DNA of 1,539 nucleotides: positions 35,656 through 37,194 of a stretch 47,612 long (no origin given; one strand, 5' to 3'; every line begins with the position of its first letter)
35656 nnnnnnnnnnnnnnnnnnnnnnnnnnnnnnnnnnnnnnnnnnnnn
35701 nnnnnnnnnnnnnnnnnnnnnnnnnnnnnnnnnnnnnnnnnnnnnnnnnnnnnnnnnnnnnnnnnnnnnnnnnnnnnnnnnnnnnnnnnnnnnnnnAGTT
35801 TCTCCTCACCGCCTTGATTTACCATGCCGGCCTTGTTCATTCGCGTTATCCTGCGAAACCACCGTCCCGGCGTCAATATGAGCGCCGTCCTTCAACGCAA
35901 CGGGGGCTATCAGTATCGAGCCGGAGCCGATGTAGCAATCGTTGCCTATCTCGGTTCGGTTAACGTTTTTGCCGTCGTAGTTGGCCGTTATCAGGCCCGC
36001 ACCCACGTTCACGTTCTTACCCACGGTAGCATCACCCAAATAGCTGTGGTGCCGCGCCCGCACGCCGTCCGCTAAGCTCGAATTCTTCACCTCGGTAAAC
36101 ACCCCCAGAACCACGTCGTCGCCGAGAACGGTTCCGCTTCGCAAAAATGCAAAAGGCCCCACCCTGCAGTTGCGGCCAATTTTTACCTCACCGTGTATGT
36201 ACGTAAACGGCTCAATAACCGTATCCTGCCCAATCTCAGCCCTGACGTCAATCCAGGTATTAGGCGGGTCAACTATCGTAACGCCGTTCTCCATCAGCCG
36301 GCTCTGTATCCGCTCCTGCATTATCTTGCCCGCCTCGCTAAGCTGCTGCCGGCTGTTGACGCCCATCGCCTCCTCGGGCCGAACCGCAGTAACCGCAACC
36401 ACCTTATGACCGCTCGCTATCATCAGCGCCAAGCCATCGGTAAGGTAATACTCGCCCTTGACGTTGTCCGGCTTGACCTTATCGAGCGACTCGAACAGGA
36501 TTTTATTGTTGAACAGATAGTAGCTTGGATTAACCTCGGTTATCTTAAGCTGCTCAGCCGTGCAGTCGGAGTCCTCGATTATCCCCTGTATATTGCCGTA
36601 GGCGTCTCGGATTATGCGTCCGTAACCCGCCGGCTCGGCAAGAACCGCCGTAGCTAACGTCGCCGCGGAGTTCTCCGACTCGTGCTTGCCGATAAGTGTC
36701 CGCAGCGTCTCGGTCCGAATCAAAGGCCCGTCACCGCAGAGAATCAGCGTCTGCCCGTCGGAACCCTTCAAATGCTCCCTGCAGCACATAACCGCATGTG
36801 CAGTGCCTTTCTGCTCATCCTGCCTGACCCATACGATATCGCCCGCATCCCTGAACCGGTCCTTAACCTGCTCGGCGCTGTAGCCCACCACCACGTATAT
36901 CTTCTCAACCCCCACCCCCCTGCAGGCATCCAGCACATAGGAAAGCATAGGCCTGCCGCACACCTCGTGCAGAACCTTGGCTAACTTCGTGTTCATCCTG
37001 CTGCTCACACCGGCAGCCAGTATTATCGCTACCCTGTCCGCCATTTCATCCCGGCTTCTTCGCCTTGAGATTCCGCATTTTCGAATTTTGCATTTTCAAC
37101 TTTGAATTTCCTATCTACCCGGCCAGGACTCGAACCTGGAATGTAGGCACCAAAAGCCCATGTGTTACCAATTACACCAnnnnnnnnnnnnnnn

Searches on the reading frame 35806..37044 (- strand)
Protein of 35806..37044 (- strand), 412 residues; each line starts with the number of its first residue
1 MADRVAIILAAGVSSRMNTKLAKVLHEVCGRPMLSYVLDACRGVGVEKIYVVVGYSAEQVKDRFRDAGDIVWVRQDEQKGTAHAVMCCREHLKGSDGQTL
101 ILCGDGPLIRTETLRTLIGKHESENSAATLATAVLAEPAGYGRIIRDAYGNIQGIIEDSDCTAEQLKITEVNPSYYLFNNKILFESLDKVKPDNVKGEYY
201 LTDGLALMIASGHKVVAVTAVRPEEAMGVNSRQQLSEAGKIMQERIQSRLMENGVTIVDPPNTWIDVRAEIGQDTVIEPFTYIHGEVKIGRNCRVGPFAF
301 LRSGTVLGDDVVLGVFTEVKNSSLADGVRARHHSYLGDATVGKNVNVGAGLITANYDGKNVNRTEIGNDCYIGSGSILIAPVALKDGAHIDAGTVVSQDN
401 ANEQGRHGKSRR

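Call 72: search_protein_families(library=pfam, proteins=[window:35806-37044:-], max_evalue=0.00001)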
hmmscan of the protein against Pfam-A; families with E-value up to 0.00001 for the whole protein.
window:35806-37044:- (412 aa): 8 families
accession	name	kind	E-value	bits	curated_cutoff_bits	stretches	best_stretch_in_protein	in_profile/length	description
PF12804.13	NTP_transf_3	-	2.1e-22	80.5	27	1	6-144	1-136/160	MobA-like NTP transferase domain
PF00132.30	Hexapep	-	2.1e-21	75.1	27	1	269-302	2-35/36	Bacterial transferase hexapeptide (six repeats)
PF00483.29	NTP_transferase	-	5.7e-18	65.8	21.2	1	6-219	2-220/245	Nucleotidyl transferase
PF14602.12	Hexapep_2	-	4.7e-12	45.9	27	1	365-397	3-33/34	Hexapeptide repeat of succinyl-transferase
PF25084.1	LbH_EIF2B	-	3e-09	37.3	54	0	266-350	19-102/105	EIF2B subunit epsilon LbH domain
PF01128.25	IspD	-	8.1e-08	32.7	27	1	5-134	2-130/221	2-C-methyl-D-erythritol 4-phosphate cytidylyltransferase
PF02348.25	CTP_transf_3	-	1.8e-06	28.4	22.6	1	5-131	1-126/217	Cytidylyltransferase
PF25087.1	GMPPB_C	-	2.7e-06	27.5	39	0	285-349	9-67/110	GMPPB C-terminal domain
